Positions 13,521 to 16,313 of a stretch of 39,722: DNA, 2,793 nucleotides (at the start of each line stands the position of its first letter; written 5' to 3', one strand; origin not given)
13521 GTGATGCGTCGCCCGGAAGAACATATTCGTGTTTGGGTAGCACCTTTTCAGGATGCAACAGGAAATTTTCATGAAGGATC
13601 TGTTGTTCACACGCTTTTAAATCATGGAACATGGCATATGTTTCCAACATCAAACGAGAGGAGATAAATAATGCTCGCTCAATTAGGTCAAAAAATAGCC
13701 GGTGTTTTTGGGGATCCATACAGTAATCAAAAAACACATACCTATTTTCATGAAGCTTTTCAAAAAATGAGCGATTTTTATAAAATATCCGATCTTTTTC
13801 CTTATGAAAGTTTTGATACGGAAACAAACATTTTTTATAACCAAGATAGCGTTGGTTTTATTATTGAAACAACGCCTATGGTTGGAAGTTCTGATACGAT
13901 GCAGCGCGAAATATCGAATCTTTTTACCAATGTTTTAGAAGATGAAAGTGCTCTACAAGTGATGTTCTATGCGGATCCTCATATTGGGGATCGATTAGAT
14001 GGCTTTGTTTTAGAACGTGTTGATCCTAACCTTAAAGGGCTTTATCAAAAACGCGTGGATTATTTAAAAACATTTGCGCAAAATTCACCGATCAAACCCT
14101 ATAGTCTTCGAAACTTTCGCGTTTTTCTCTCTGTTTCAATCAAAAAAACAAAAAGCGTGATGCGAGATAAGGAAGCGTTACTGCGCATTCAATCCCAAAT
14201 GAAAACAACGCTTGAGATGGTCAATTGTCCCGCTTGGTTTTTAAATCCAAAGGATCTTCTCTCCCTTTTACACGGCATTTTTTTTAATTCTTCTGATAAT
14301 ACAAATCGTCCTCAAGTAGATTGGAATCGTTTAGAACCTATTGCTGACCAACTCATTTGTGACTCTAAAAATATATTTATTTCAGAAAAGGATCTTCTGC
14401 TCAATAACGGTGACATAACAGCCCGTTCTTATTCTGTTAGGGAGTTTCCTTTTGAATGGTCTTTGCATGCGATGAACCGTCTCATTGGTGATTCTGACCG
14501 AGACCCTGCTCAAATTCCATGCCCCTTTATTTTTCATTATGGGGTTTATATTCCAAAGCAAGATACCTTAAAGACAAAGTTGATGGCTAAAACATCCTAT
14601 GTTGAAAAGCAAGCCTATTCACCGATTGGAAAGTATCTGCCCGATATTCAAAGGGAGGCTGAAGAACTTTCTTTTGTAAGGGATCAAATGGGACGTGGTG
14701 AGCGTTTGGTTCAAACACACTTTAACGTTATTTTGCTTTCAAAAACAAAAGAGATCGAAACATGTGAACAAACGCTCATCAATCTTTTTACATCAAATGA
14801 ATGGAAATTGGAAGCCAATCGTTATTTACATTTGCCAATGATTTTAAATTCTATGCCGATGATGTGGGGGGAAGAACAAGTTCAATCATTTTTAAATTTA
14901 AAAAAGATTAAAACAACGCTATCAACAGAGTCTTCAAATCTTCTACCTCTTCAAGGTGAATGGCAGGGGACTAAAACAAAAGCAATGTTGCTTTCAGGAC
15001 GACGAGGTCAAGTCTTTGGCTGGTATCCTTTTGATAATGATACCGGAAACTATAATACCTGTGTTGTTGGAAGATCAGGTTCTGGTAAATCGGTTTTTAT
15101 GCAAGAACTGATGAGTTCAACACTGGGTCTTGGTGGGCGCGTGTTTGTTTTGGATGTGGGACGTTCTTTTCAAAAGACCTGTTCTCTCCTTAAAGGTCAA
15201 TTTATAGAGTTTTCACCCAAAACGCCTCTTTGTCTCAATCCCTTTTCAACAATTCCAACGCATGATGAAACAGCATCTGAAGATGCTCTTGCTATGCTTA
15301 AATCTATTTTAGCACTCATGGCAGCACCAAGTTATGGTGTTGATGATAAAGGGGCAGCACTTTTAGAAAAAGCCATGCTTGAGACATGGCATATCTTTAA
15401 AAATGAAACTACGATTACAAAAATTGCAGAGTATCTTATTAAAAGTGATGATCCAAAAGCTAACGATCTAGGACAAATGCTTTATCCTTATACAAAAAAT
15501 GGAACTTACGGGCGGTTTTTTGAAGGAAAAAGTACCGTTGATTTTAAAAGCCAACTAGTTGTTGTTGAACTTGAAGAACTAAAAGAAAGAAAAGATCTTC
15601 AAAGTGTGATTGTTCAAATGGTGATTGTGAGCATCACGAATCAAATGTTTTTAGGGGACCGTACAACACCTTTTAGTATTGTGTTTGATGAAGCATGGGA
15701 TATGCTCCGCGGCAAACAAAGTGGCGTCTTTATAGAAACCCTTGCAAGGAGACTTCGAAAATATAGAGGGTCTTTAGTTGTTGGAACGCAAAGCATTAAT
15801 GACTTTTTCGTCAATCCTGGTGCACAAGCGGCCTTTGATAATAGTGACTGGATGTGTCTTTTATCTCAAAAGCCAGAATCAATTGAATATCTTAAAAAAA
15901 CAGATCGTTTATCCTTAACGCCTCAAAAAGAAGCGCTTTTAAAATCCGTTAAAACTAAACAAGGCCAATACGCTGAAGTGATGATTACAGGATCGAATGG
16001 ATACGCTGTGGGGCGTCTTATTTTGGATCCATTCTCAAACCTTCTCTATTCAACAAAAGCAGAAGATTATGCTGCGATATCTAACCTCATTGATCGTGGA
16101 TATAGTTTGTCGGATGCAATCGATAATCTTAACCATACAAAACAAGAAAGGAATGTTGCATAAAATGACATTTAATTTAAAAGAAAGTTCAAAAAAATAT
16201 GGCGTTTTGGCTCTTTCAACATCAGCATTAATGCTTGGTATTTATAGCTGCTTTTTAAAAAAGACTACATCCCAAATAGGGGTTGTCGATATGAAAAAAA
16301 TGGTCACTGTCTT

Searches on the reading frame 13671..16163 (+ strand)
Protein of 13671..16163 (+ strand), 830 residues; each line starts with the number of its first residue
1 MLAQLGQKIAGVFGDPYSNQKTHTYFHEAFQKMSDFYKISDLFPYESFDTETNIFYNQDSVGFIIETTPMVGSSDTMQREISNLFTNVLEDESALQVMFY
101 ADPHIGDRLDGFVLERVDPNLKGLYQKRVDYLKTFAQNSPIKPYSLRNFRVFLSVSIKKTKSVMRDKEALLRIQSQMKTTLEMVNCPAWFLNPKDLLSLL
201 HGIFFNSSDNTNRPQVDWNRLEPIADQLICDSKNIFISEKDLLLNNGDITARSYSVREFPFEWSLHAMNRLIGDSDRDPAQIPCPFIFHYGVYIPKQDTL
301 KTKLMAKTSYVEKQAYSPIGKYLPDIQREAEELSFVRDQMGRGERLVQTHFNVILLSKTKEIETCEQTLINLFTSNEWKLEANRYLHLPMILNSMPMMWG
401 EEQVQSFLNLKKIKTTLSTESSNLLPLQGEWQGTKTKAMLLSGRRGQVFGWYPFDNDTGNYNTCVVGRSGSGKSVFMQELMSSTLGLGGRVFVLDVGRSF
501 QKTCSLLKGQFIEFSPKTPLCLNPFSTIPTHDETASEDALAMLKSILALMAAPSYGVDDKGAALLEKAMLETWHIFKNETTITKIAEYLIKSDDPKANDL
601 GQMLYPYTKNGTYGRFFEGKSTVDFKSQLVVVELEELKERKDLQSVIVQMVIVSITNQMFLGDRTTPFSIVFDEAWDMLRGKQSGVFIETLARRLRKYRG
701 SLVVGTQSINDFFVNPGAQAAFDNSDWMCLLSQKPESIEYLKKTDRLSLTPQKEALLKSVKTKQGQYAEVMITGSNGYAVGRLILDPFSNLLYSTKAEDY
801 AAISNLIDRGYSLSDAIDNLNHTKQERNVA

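Call 29: search_dna_similar(query=window:13671-16163:+, collection=plasmids, mode=protein, max_evalue=1e-20, max_rows=25)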
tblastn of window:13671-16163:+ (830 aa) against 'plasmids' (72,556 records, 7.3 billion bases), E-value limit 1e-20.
The search stops at 5000 records and this limit was reached: more records match than are counted here, and every count below describes the 5000 best-scoring records only.
Records with a match: at least 5000; places in all: 5108; records where one place covers at least 80% of the query: 4944.
Best place of each record, by identity: <60% 5000.
By first word of the organism name: Escherichia 2461; Klebsiella 720; Salmonella 410; Acinetobacter 261; Citrobacter 133; Providencia 118; Shigella 110; Burkholderia 109; Vibrio 96; Enterobacter 72; and 97 more.
By predicted mobility (MOB-suite, as given by PLSDB): conjugative 4538; mobilizable 283; non-mobilizable 179.
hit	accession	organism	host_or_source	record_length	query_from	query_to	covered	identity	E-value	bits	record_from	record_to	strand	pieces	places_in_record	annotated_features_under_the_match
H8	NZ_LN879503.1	Candidatus Protochlamydia naegleriophila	Naegleria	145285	1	820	99%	40.6%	0e+0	587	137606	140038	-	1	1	traC: type IV secretion system protein TraC | hypothetical protein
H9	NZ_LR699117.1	Aquicella lusitana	Borehole HDN1, spa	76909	4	820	98%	35.6%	7e-148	488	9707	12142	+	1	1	traC: type IV secretion system protein TraC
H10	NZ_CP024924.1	Sphingomonas psychrotolerans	Leontopodium alpinum,cell,Tianshan ...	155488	9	820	98%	34.4%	3e-143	475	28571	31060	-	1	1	traC: type IV secretion system protein TraC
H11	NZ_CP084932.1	Sphingomonas morindae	mixed culture,Noni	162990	5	820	98%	34.0%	6e-142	471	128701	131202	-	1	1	traC: type IV secretion system protein TraC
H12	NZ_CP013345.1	Sphingopyxis macrogoltabida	whole organism,activated sludge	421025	9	820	98%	34.2%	4e-146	484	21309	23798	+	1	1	traC: type IV secretion system protein TraC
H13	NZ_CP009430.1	Sphingopyxis macrogoltabida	soil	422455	9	820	98%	34.2%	4e-146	484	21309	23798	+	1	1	traC: type IV secretion system protein TraC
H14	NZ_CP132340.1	Janthinobacterium sp. J1-1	pure culture,Mixed solution of sediment ...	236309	15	827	98%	34.1%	6e-124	419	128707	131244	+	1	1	traC: type IV secretion system protein TraC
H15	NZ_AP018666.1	Sphingobium amiense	-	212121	5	820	98%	33.9%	3e-141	469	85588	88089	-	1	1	traC: type IV secretion system protein TraC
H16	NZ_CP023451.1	Rhizorhabdus dicambivorans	soil sample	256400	5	820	98%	33.9%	3e-141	469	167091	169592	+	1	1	traC: type IV secretion system protein TraC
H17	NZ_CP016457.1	Sphingobium sp. RAC03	Microbial isolate,Algal phycosphere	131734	9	822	98%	34.0%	6e-141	468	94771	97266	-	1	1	traC: type IV secretion system protein TraC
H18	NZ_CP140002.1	Novosphingobium capsulatum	-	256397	39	820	94%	34.8%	4e-143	474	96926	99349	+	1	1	traC: type IV secretion system protein TraC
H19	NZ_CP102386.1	Sphingopyxis sp. DBS4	soil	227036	39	822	94%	34.5%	7e-142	471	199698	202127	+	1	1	traC: type IV secretion system protein TraC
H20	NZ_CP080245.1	Polymorphobacter sp. PAMC 29334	Megaspora,lichen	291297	8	830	99%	32.8%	3e-140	466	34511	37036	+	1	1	traC: type IV secretion system protein TraC | hypothetical protein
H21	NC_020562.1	Sphingomonas sp. MM-1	-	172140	39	822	94%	34.4%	3e-141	469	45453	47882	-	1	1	traC: type IV secretion system protein TraC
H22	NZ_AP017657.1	Sphingobium cloacae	-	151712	39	820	94%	34.4%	5e-144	477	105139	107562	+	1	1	traC: type IV secretion system protein TraC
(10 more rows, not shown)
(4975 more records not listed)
